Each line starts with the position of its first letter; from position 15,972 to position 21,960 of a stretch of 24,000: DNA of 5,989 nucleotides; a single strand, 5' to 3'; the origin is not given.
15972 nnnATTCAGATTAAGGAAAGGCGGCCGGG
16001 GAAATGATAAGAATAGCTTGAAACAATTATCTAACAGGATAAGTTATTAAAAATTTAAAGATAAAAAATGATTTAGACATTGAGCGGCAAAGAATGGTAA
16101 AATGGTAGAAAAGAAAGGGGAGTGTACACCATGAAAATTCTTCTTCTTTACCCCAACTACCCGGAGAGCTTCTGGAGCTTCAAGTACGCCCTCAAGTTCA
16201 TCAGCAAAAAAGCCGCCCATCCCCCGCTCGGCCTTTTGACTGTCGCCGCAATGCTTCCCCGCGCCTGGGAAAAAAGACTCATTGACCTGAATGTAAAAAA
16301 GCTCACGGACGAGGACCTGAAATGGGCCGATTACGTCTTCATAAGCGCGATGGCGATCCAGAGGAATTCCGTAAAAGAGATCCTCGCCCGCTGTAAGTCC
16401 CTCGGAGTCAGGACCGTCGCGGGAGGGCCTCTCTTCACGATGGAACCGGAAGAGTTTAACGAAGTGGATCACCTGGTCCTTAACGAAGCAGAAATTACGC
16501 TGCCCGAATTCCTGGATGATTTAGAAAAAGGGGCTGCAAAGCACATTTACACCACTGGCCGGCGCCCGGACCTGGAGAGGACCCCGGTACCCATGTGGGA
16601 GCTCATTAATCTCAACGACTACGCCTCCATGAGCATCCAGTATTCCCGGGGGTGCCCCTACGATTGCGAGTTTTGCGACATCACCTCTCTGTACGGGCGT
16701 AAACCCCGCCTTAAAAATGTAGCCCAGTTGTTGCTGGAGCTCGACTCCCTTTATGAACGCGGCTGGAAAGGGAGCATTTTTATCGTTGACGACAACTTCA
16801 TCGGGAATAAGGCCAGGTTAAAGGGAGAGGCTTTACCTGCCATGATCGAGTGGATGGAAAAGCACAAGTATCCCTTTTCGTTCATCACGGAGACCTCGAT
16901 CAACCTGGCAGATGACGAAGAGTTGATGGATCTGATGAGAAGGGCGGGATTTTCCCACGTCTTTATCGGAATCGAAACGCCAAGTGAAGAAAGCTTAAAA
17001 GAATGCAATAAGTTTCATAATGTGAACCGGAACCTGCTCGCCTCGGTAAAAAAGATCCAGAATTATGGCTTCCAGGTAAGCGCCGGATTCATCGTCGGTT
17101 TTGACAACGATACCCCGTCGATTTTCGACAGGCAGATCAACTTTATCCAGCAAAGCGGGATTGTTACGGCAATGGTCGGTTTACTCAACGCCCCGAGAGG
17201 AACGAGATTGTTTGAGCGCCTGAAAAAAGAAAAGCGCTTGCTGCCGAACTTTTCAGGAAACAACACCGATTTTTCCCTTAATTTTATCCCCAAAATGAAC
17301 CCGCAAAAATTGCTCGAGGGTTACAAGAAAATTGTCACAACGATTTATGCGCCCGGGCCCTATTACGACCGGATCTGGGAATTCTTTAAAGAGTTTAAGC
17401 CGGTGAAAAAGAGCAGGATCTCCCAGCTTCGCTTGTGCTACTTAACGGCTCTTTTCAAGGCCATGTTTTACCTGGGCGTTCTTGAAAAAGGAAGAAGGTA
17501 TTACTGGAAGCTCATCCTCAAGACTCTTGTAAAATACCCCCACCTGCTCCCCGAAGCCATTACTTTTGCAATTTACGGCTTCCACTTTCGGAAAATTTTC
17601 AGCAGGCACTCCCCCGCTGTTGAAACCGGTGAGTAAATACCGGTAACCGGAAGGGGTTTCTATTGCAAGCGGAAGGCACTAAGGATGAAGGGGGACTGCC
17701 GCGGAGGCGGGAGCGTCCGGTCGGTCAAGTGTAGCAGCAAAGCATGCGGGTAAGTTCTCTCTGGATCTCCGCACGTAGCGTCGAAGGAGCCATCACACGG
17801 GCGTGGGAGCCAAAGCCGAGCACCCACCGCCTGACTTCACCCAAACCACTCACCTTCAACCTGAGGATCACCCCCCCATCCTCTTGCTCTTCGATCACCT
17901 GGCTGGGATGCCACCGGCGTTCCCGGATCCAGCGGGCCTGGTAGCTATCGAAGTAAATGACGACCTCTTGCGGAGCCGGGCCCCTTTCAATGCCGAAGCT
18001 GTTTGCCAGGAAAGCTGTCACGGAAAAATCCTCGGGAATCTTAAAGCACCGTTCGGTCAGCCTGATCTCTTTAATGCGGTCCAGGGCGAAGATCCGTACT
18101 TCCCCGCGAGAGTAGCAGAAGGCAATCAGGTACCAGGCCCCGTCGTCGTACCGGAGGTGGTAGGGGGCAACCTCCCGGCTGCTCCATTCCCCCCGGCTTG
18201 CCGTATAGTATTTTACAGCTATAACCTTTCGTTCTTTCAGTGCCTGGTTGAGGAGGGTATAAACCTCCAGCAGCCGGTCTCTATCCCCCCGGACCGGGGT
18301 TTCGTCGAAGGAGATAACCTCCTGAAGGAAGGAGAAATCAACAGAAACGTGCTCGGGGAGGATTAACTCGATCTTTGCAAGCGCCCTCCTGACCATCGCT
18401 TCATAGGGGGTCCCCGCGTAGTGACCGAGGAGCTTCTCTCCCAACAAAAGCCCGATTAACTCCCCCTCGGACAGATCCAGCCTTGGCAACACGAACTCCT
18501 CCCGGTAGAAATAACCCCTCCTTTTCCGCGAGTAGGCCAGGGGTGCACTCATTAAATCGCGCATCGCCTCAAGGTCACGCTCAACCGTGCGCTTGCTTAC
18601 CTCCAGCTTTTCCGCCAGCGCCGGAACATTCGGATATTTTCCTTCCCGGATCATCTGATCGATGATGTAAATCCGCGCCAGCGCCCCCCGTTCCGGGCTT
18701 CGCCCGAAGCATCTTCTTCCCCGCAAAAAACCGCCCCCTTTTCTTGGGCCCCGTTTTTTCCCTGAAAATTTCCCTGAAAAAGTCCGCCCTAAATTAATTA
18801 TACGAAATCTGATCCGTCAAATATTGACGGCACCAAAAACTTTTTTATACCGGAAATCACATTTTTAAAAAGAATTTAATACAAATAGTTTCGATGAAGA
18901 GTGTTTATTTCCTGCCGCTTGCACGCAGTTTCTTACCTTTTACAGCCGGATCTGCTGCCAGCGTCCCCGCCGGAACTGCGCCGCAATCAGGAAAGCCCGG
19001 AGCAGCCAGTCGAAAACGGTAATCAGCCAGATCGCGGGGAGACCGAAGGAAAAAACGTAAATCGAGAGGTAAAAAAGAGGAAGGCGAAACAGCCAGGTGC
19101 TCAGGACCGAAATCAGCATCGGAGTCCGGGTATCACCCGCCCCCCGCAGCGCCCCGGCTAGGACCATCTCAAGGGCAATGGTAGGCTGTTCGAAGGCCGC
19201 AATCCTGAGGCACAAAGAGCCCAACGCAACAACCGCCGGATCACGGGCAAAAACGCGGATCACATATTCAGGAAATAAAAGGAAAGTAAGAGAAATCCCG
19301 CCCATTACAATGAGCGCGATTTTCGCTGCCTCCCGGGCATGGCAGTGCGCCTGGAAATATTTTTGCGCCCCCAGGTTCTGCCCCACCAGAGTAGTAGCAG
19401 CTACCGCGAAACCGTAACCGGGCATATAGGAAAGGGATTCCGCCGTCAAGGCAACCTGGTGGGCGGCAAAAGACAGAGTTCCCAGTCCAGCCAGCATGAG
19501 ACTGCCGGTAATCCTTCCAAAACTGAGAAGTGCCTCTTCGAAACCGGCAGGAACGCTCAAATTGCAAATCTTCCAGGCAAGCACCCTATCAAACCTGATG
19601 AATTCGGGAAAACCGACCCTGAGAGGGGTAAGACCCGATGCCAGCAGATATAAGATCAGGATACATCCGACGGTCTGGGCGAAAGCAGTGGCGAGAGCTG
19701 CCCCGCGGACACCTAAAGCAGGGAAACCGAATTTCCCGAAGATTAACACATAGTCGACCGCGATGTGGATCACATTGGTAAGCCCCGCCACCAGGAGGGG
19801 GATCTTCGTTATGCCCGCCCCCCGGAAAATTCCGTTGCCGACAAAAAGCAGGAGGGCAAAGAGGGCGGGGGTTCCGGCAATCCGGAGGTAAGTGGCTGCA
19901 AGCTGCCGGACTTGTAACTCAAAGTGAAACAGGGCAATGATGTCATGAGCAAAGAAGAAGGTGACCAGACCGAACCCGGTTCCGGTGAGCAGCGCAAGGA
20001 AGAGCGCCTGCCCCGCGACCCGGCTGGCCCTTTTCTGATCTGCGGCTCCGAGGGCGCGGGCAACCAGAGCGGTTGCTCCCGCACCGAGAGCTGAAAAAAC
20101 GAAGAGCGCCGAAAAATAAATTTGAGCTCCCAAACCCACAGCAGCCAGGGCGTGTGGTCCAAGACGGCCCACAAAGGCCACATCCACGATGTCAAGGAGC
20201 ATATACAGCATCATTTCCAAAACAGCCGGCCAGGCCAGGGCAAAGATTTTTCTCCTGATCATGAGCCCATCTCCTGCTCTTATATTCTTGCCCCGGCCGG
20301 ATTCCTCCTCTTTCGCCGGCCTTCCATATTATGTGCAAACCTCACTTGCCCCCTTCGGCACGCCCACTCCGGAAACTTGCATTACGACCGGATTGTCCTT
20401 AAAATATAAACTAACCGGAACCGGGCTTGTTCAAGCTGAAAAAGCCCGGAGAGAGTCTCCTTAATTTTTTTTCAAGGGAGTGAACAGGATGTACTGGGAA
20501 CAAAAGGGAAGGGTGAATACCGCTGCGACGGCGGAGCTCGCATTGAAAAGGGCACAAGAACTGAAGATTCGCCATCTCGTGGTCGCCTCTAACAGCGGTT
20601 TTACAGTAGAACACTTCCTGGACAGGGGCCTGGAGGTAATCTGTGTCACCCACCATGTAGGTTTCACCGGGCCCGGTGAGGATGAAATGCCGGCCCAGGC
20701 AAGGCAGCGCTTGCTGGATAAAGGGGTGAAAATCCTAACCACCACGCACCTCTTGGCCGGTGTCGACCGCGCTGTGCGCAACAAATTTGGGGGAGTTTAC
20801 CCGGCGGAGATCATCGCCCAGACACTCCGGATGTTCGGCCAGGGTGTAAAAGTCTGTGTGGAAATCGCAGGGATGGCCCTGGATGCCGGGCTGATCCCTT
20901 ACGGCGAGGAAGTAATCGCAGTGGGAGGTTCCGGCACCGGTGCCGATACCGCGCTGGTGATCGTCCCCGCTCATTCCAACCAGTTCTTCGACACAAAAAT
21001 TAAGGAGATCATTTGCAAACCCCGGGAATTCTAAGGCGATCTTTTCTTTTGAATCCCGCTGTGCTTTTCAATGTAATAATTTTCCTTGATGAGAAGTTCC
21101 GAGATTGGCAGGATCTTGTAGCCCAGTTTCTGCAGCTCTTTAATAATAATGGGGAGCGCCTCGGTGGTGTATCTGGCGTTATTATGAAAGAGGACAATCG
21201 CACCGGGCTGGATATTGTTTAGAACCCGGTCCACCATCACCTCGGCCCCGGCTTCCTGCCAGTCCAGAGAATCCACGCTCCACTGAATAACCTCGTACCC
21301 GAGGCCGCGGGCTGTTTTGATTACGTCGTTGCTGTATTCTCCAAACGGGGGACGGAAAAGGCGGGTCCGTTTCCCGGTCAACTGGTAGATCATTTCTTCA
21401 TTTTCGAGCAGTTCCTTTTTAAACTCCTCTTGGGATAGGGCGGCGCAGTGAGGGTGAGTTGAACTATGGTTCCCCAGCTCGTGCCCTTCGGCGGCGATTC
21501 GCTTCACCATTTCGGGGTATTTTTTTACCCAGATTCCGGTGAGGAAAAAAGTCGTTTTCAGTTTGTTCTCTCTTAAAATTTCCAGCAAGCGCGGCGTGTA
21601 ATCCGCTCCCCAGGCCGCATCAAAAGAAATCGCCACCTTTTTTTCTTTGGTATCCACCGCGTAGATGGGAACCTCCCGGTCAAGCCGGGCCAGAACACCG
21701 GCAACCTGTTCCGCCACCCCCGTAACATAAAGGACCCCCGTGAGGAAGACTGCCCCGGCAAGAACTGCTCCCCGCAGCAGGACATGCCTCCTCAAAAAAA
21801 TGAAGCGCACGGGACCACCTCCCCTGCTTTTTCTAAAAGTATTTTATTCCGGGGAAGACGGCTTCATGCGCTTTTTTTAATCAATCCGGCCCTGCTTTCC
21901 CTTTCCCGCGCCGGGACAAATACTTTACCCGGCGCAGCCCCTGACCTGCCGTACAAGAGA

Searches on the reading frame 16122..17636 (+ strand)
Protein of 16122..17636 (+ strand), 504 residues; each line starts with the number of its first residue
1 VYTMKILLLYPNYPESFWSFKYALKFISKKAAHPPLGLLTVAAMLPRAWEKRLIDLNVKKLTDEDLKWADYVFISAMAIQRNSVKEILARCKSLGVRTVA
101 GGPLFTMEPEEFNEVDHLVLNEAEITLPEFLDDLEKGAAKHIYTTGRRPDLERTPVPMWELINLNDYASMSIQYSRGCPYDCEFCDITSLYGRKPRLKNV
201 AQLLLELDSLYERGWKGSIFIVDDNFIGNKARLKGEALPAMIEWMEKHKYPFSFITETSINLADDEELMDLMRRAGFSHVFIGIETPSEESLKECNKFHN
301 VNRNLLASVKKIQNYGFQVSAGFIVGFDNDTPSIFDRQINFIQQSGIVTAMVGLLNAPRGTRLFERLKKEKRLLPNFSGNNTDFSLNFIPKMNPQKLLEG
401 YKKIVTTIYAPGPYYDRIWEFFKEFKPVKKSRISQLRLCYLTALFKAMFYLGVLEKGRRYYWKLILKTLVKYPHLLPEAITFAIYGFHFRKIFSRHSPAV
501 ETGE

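Call 44: search_protein_families(library=pfam, proteins=[window:16122-17636:+], max_evalue=0.001)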
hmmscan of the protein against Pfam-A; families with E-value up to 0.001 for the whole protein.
window:16122-17636:+ (504 aa): 3 families
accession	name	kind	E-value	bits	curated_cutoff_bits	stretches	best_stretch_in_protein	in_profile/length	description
PF13282.11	DUF4070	-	1.8e-39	135.5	22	1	361-496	1-138/144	Domain of unknown function (DUF4070)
PF04055.27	Radical_SAM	-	2.4e-19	70.6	29.5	1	173-336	2-160/166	Radical SAM superfamily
PF02310.24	B12-binding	-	4.3e-12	46.4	32.1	1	32-130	11-120/121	B12 binding domain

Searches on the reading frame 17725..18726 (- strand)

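Call 44: search_protein_families(library=pfam, proteins=[window:17725-18726:-], max_evalue=0.001)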
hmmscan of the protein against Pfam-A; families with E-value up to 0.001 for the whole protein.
window:17725-18726:- (333 aa): 3 families
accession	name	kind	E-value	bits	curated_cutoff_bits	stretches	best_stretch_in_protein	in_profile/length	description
PF13280.12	WYL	-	6.8e-22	77.7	21.8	1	154-222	1-69/70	WYL domain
PF25583.1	WCX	-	1.4e-21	77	23.9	1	252-329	2-76/76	WCX domain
PF08279.18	HTH_11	-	6e-07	29.7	25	1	25-72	8-54/55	HTH domain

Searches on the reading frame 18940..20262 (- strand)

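Call 44: search_protein_families(library=pfam, proteins=[window:18940-20262:-], max_evalue=0.001)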
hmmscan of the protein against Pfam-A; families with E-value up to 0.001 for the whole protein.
window:18940-20262:- (440 aa): 1 family
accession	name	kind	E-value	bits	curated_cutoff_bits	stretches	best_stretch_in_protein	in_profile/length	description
PF01554.23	MatE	-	1e-67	227.3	24.9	2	12-172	1-161/161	MatE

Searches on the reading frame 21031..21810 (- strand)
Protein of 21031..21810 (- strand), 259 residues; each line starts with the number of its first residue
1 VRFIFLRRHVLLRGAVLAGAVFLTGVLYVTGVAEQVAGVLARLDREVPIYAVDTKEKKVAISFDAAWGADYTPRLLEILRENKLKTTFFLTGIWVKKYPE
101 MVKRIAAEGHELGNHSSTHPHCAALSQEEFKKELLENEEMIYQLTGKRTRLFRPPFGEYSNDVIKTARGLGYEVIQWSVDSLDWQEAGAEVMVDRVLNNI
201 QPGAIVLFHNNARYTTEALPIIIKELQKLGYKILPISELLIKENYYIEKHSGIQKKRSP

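Call 44: search_protein_families(library=pfam, proteins=[window:21031-21810:-], max_evalue=0.001)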
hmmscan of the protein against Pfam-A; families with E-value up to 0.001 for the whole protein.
window:21031-21810:- (259 aa): 2 families
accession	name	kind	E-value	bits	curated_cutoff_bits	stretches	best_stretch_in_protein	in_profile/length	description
PF01522.26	Polysacc_deac_1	-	7.8e-41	139.4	23.1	1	52-174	2-123/124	Polysaccharide deacetylase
PF03065.20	Glyco_hydro_57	-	7.6e-06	25.9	21.2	1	94-175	86-169/291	Glycosyl hydrolase family 57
